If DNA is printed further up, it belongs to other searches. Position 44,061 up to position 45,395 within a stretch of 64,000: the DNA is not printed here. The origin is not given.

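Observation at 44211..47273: Three-gene signalling operon: FixL-like PAS kinase, then a CheY-like REC, then a REC-HisKA_3 kinase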

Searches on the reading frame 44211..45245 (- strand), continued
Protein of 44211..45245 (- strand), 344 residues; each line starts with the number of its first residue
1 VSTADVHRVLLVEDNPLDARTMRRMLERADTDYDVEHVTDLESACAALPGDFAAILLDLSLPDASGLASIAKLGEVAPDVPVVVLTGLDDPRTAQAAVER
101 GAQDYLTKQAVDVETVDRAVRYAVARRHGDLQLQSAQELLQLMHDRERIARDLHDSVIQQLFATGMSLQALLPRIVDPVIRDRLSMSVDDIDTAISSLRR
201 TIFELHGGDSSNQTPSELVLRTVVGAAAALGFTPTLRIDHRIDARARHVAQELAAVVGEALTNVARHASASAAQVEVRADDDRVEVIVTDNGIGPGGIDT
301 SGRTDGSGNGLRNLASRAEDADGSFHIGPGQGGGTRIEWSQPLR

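Call 46: find_encoding_contigs(protein=P0089, flank=7000, max_places=1)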
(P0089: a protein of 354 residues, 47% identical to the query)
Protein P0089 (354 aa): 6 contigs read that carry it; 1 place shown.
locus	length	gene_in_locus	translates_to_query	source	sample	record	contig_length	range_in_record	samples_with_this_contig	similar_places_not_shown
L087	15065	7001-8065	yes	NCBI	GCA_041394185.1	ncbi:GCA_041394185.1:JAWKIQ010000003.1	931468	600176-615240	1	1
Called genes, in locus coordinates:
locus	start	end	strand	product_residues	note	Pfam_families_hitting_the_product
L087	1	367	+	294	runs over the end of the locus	PF00582:Usp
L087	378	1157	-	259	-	PF02482:Ribosomal_S30AE (weak), PF16321:Ribosom_S30AE_C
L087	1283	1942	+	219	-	PF00072:Response_reg, PF08281:Sigma70_r4_2 (weak), PF00196:GerE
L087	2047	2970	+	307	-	PF01699:Na_Ca_ex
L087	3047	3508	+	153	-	PF00582:Usp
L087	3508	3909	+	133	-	PF00571:CBS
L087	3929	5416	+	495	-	PF06414:Zeta_toxin, PF13671:AAA_33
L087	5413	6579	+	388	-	PF00989:PAS, PF08448:PAS_4 (weak), PF13426:PAS_9, PF24820:Diguanyl_cycl_sensor, PF00512:HisKA (weak), PF02518:HATPase_c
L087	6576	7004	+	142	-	PF00072:Response_reg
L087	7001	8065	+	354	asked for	PF00072:Response_reg, PF07730:HisKA_3, PF13581:HATPase_c_2 (weak), PF02518:HATPase_c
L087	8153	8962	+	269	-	PF00582:Usp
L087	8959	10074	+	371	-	PF02163:Peptidase_M50, PF00571:CBS (weak)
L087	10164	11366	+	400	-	PF00067:p450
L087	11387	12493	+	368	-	PF08713:DNA_alkylation (faint)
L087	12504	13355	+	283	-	PF03328:HpcH_HpaI, PF15617:C-C_Bond_Lyase (weak)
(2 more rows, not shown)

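Call 47: find_encoding_contigs(protein=P0026, flank=7000, max_places=1)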
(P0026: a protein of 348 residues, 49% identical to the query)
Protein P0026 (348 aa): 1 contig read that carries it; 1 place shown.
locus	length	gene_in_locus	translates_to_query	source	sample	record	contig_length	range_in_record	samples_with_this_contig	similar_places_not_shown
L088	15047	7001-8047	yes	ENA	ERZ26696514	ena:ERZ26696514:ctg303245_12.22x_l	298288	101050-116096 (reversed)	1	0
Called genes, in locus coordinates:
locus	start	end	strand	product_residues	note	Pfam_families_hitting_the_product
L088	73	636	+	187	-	-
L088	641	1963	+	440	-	-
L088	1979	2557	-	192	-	PF02627:CMD (weak)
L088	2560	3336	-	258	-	PF00106:adh_short, PF08659:KR, PF13561:adh_short_C2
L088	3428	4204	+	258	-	PF03883:H2O2_YaaD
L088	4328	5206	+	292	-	PF00582:Usp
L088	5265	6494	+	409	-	PF00989:PAS, PF08448:PAS_4, PF13188:PAS_8 (weak), PF24820:Diguanyl_cycl_sensor (weak), PF13426:PAS_9, PF00512:HisKA (weak), PF02518:HATPase_c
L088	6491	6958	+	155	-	PF00072:Response_reg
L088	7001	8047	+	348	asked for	PF00072:Response_reg, PF07730:HisKA_3, PF13581:HATPase_c_2 (weak), PF02518:HATPase_c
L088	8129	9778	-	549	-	PF06414:Zeta_toxin (weak), PF13671:AAA_33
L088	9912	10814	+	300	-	PF00582:Usp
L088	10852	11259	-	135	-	PF12900:Pyridox_ox_2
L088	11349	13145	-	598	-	PF00089:Trypsin (weak), PF13365:Trypsin_2, PF00652:Ricin_B_lectin (faint), PF14200:RicinB_lectin_2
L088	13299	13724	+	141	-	PF08818:DUF1801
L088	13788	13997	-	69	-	-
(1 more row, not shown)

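Call 48: find_encoding_contigs(protein=P0115, flank=7000, max_places=1)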
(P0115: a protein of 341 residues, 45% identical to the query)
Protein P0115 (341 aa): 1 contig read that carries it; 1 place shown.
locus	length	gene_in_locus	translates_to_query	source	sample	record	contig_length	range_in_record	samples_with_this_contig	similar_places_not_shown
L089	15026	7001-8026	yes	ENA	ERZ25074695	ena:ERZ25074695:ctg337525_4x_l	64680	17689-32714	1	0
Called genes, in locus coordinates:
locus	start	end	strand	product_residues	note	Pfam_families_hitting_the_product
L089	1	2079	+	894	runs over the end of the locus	PF13302:Acetyltransf_3, PF00583:Acetyltransf_1, PF13673:Acetyltransf_10 (weak), PF13508:Acetyltransf_7, PF02629:CoA_binding, PF13380:CoA_binding_2, PF13607:Succ_CoA_lig, PF13549:ATP-grasp_5, +1 more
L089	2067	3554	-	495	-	PF00989:PAS (weak), PF08447:PAS_3, PF00989:PAS, PF13188:PAS_8 (weak), PF08448:PAS_4 (weak), PF13426:PAS_9, PF00512:HisKA, PF02518:HATPase_c, +1 more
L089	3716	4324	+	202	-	PF00582:Usp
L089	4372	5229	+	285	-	PF00582:Usp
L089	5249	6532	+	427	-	PF00324:AA_permease, PF13520:AA_permease_2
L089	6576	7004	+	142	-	PF00072:Response_reg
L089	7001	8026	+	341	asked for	PF00072:Response_reg, PF07730:HisKA_3, PF13581:HATPase_c_2 (weak), PF02518:HATPase_c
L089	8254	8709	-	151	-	PF00582:Usp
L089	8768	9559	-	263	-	PF00582:Usp (faint)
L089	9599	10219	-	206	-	-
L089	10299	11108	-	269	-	PF00582:Usp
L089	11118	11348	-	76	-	-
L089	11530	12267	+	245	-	-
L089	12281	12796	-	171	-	PF01661:Macro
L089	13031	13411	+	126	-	-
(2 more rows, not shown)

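Call 60: predict_structure(alignment_id=A1)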
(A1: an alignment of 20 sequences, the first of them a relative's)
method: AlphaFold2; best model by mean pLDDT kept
length: 344 residues; sequences in the alignment: 20
mean_pLDDT: 86.5   pTM: 0.49
mean pLDDT of the five models: 86.5, 86.2, 84.4, 84.3, 83.9
residues with pLDDT >= 90: 184; 70-90: 130; 50-70: 17; < 50: 13
segments of 3 or more residues with pLDDT < 50: 1-3, 297-306
pLDDT, mean of each block of 10 residues (from residue 1): 69 95 94 95 93 93 85 93 84 86 89 93 89 83 81 85 92 94 93 85 62 84 90 93 88 93 85 94 94 60 54 91 90 87 89
secondary structure, 60 per line:
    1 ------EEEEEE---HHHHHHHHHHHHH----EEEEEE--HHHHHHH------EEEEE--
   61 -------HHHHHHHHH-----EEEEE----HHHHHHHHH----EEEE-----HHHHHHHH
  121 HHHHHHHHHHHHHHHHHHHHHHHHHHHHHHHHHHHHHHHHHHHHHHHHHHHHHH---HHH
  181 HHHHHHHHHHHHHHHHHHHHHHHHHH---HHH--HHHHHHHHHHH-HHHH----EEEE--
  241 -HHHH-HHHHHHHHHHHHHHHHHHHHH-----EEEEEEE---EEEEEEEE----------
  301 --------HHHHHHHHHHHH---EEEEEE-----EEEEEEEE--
elements in order: E7-12 H16-28 E33-38 H41-47 E54-58 H68-76 E82-86 H91-99 E104-107 H113-174 H178-206 H215-225 H227-230 E235-238 H242-245 H247-267 E273-279 E283-290 H309-320 E324-329 E335-342
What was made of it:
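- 44211..45245 (-): HK2, a Rec-controlled histidine kinase (344 aa). REC is at 44916-45221 (Asp58). A continuous signalling helix leads into HisKA_3 (44625-44810; His154, with the DxxxQ motif D155/Q159), followed by HATPase_c (44217-44495). The AlphaFold model (pLDDT 86.5) has one helix spanning 113-174 (call 60).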

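Call 63: fold_search(model_id=the predicted structure, library=pdb)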
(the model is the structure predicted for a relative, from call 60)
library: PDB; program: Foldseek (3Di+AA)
matches with E <= 10: 1662; with E <= 0.001: 813
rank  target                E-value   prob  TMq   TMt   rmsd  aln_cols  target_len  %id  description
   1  8vc9_F                3.1e-16  1.00  0.32  0.29  19.9       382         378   18  Hybrid response regulator LvrB from Leptospira / phosphorylated REC form (released 2024-12-18)
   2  8vc9_D                3.7e-16  1.00  0.32  0.29  19.8       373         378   18  Hybrid response regulator LvrB from Leptospira / phosphorylated REC form (released 2024-12-18)
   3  8vc9_C                3.9e-16  1.00  0.32  0.30  19.7       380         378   19  Hybrid response regulator LvrB from Leptospira / phosphorylated REC form (released 2024-12-18)
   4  8vc9_A                5.5e-16  1.00  0.33  0.30  19.4       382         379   18  Hybrid response regulator LvrB from Leptospira / phosphorylated REC form (released 2024-12-18)
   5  8vc9_B                1.1e-15  1.00  0.32  0.30  20.4       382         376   19  Hybrid response regulator LvrB from Leptospira / phosphorylated REC form (released 2024-12-18)
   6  8vc9_E                1.9e-15  1.00  0.32  0.29  20.1       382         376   18  Hybrid response regulator LvrB from Leptospira / phosphorylated REC form (released 2024-12-18)
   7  5iuj_B                2.3e-09  1.00  0.32  0.49  10.7       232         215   23  Crystal structure of the DesK-DesR complex in the phosphotransfer state with low Mg2+ (20 mM) (released 2016-12-21)
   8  7pvk_A                3.1e-09  1.00  0.32  0.22  21.2       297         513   16  X-ray structure of dimeric PorX (T272A mutant), in complex with pGpG. (released 2022-12-14)
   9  5iuj_E                3.7e-09  1.00  0.30  0.46  11.9       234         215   22  Crystal structure of the DesK-DesR complex in the phosphotransfer state with low Mg2+ (20 mM) (released 2016-12-21)
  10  6oaq_A                4.6e-09  1.00  0.36  0.41   7.4       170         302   30  Crystal structure of a dual sensor histidine kinase in BeF3- bound state (released 2019-09-18)
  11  7ssj_D                5.2e-09  1.00  0.30  0.44  10.4       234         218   24  Crystal structure of the DesK-DesR complex in the phosphatase state (released 2022-11-16)
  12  7ssj_C                5.5e-09  1.00  0.27  0.42  10.7       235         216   23  Crystal structure of the DesK-DesR complex in the phosphatase state (released 2022-11-16)
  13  8ted_B                5.5e-09  1.00  0.32  0.22  22.1       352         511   14  PorX primitive orthorhombic crystal form (released 2024-04-17)
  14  5iuk_D                5.8e-09  1.00  0.30  0.47  19.2       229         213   23  Crystal structure of the DesK-DesR complex in the phosphotransfer state with high Mg2+ (150 mM) (released 2016-12-21)
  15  7ssj_A                6.1e-09  1.00  0.28  0.42  10.9       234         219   24  Crystal structure of the DesK-DesR complex in the phosphatase state (released 2022-11-16)
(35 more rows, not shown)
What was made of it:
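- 44211..45245 (-): The best full-length fold match is LvrB 8vc9 at E 3e-16, followed by DesK (call 63).
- The model shows a single helix at 113-174, and LvrB is the top fold match (calls 60, 63).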

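Call 73: search_protein_representatives(protein=window:44211-45245:-)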
Query: 344 residues. Proteins with E-value up to 0.001 (for the whole library): 179097; up to 1e-10: 28197; up to 1e-30: 462. The best 150 are listed.
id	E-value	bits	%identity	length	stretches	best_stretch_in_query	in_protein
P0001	1.2e-214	727.8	100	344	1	1-344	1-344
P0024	2.5e-84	299.7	49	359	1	3-344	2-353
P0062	3.3e-79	282.9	48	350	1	8-342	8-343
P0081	3.0e-76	273.2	46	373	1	7-344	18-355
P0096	1.4e-73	264.5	48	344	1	8-342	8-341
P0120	8.0e-67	242.2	51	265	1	84-342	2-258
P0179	1.6e-64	234.6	46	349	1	6-340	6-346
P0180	4.7e-63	229.9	42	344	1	5-343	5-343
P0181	1.6e-61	224.8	46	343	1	6-338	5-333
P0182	2.7e-57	210.9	43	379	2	7-328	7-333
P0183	2.2e-56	208.0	44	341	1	5-336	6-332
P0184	5.3e-55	203.4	40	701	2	131-343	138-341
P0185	4.7e-46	174.0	41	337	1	8-340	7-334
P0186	5.1e-46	173.9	39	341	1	9-338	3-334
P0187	7.2e-46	173.4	36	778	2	9-305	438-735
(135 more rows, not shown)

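Call 82: search_protein_families(library=pfam, proteins=[L012:8547-9941:+, L012:9938-11032:+, L014:3367-6228:+], max_evalue=0.001)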
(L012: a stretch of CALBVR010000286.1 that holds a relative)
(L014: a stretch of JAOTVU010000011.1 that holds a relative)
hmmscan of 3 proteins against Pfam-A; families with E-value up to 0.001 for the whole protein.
L012:8547-9941:+ (464 aa): 1 family
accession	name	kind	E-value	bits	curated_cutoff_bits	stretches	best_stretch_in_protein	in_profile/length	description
PF18920.5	DUF5671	-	4.4e-16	59.4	28.4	3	312-439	1-126/132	Domain of unknown function (DUF5671)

L012:9938-11032:+ (364 aa): 4 families
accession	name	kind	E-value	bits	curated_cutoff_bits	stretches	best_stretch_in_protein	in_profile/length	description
PF00072.30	Response_reg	-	2.6e-18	66.6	30.2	1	23-126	1-101/111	Response regulator receiver domain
PF07730.19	HisKA_3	-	3.5e-13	50.3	24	1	162-224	2-65/68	Histidine kinase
PF02518.31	HATPase_c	-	3.7e-13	50.3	26.4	1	266-355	6-109/111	Histidine kinase-, DNA gyrase B-, and HSP90-like ATPase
PF13581.12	HATPase_c_2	-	1.9e-06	28.4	27.4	1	246-319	14-90/127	Histidine kinase-like ATPase domain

L014:3367-6228:+ (953 aa): 12 families
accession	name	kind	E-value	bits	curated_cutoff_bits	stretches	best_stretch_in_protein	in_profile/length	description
PF08448.16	PAS_4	-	2.8e-36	124.5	23.1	3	215-324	2-108/110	PAS fold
PF13426.13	PAS_9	-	6.9e-32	110.2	27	3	218-322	1-102/103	PAS domain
PF00989.32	PAS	-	8.3e-31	106.8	22.6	2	212-321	5-113/113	PAS fold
PF13188.13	PAS_8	-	3e-23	81.3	21.8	3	212-265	5-55/65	PAS domain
PF08447.18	PAS_3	-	7.2e-16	58.7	25.6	1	488-562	3-78/89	PAS fold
PF02518.31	HATPase_c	-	5e-12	46.7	26.4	1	872-952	9-108/111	Histidine kinase-, DNA gyrase B-, and HSP90-like ATPase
PF07730.19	HisKA_3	-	5.7e-10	40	24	1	764-824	2-64/68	Histidine kinase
PF13185.12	GAF_2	-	2.8e-06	28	28.6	1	608-747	3-136/136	GAF domain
PF13581.12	HATPase_c_2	-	6.9e-06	26.5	27.4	1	872-925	35-92/127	Histidine kinase-like ATPase domain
PF12860.13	PAS_7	-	1.7e-05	25.4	27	0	215-325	2-111/115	PAS fold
PF24820.1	Diguanyl_cycl_sensor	-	2.2e-05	24.8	28.1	0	214-309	2-99/109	Diguanylate cyclase-like sensor domain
PF13492.12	GAF_3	-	0.00015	22.6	27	1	610-747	3-128/129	GAF domain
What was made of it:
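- L014 carries an additional PAS-GAF-HisKA_3 kinase near the same regulator, so HK2 need not be its only kinase (call 82). L014 has a PAS-GAF-HisKA_3 kinase beside the module (call 82).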
